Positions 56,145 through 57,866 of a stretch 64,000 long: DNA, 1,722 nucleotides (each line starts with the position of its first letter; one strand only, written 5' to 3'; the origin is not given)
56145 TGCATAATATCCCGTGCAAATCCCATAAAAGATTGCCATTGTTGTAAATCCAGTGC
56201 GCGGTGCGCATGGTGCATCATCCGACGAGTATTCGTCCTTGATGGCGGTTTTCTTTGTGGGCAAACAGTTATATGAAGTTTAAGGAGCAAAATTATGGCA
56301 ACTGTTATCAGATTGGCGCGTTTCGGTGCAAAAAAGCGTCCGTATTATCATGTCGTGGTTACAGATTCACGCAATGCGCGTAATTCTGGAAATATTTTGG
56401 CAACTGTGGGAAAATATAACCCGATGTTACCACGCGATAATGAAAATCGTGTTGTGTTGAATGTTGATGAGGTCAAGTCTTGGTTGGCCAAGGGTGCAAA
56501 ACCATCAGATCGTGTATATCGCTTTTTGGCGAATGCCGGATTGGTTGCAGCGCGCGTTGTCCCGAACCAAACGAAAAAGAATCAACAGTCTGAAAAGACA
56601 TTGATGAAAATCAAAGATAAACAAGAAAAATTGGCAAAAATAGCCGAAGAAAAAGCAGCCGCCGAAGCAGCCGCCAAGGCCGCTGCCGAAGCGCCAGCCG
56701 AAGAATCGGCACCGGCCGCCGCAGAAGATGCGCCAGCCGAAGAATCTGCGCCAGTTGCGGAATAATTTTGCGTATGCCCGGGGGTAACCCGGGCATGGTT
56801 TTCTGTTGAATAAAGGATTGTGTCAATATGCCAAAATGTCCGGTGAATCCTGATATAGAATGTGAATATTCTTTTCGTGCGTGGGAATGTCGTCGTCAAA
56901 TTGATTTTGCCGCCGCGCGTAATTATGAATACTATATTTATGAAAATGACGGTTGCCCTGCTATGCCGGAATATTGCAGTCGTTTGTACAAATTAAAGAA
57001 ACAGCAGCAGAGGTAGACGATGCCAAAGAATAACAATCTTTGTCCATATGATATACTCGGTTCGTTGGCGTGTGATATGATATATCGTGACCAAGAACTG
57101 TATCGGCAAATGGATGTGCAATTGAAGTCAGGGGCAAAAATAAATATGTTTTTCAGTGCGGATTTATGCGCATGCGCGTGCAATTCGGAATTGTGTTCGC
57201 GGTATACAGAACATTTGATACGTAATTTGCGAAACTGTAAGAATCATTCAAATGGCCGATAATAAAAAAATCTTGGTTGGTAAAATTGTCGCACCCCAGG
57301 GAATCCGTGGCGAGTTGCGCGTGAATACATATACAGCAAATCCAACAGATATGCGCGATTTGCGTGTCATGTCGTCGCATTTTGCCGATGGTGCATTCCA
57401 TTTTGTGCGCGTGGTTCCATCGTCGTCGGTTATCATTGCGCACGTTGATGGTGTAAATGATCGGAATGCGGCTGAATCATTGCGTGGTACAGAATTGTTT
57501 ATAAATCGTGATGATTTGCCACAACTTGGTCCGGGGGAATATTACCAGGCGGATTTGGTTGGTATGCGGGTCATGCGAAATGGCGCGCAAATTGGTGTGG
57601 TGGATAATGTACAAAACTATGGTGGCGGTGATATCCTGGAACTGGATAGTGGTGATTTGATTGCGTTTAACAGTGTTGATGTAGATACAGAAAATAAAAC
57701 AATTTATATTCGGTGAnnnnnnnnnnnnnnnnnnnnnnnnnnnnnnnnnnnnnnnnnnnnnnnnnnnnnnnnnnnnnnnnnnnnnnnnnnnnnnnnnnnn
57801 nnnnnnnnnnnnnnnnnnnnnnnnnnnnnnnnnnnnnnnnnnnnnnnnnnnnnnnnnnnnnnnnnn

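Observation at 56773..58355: Four small Cys-containing ORFs translationally coupled inside the conserved rpsP-rimM-trmD-rplS operon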

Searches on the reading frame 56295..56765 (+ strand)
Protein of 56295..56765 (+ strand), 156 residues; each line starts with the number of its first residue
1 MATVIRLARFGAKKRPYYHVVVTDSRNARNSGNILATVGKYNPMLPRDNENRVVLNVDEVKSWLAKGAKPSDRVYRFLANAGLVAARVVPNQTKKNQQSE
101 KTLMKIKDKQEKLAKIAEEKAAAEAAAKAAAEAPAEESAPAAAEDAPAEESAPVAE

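Call 3: search_protein_families(library=pfam, proteins=[window:56295-56765:+], max_evalue=1)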
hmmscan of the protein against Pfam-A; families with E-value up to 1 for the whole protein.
window:56295-56765:+ (156 aa): 2 families
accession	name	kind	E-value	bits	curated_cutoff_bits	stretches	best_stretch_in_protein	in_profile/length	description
PF00886.24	Ribosomal_S16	-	3.2e-21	75.5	27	1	9-71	1-62/62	Ribosomal protein S16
PF20074.4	DUF6470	-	0.024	14.7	28.9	1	52-123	43-111/178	Family of unknown function (DUF6470)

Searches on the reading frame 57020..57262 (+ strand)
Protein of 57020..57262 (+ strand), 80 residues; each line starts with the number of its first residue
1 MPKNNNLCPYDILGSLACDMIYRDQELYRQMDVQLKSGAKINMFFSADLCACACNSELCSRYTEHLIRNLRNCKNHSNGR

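Call 3: search_protein_families(library=pfam, proteins=[window:57020-57262:+], max_evalue=1)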
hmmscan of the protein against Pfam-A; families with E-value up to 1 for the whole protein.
window:57020-57262:+ (80 aa): 2 families
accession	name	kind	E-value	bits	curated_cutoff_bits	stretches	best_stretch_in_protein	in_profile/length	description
PF03128.19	CXCXC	-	0.03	15.1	15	0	42-54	1-13/13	CXCXC repeat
PF04943.17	Pox_F11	-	0.093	12.2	24.5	1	15-68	331-384/409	Poxvirus F11 protein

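Call 4: search_protein_families(library=ncbifam, proteins=[window:57020-57262:+], max_evalue=1)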
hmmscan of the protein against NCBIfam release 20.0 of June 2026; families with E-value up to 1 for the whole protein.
window:57020-57262:+ (80 aa): 0 families

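Call 5: search_protein_families(library=phrogs, proteins=[window:57020-57262:+], max_evalue=1)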
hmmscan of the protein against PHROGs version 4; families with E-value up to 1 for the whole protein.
window:57020-57262:+ (80 aa): 0 families

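Call 68: search_protein_families(library=padloc, proteins=[window:57020-57262:+], max_evalue=1)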
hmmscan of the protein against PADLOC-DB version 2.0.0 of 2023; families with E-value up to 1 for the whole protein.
window:57020-57262:+ (80 aa): 0 families

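Call 70: find_homologous_proteins(query=window:57020-57259:+, max_evalue=1)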
Query window:57020-57259:+ (80 aa): 2 proteins with E <= 1 among 2 candidates.
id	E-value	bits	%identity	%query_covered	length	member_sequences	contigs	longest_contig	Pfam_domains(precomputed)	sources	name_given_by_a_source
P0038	3.9e-46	172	95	100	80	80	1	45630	-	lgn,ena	-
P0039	3.7e-19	86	100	50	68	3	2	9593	-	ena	-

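Call 86: search_solved_structures(query=A9, max_evalue=10)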
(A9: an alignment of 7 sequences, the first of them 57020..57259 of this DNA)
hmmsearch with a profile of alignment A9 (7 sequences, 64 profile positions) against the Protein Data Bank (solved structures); distinct sequences matched with E-value up to 10: 0.

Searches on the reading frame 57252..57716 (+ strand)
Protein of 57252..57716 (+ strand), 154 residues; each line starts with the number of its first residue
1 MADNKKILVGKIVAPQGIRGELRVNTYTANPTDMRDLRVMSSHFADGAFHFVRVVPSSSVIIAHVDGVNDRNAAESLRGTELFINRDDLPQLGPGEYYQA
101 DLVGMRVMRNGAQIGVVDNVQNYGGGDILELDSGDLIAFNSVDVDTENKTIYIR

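Call 3: search_protein_families(library=pfam, proteins=[window:57252-57716:+], max_evalue=1)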
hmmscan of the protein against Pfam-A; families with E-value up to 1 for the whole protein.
window:57252-57716:+ (154 aa): 4 families
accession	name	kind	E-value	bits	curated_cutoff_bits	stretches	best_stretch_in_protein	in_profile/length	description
PF01782.24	RimM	-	1.9e-15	57.3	23.5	1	9-88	2-84/84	RimM N-terminal domain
PF05239.21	PRC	-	0.00015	22.1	21.2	1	95-153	2-71/78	PRC-barrel domain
PF24986.1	PRC_RimM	-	0.00045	20.2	27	1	101-133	3-36/69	RimM PRC barrel domain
PF13861.12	FLgD_tudor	-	0.31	11.7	26.9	1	115-142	29-57/58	FlgD Tudor-like domain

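Call 62: find_related_loci(query=window:57252-57713:+, collection=metagenome_contigs, flank=3000)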
Query window:57252-57713:+ (154 aa) in metagenome_contigs; peptide patterns used: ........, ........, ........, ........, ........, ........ (x = any residue, [..] = any of these).
314 stretches matched a pattern; 11 encode a relative of the query (tblastn E <= 1e-3); 11 distinct loci.
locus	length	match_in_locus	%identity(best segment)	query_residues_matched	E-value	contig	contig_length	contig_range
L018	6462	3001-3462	71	1-153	3e-71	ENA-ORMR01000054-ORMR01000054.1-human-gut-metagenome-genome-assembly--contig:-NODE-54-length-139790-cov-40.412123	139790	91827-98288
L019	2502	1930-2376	60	6-154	3e-62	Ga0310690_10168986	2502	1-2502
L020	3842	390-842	62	3-153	1e-61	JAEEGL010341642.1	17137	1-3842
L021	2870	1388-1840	62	3-153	2e-61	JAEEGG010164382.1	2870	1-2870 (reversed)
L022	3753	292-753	55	1-154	2e-56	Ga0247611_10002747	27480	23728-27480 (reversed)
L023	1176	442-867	59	7-153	9e-59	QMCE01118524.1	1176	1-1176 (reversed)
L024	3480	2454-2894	55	1-147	2e-53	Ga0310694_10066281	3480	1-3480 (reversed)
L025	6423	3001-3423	58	1-151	6e-53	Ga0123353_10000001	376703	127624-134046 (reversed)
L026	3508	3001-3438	56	1-151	2e-51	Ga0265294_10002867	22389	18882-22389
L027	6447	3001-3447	55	1-153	5e-50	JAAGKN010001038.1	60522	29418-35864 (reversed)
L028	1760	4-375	52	31-154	1e-41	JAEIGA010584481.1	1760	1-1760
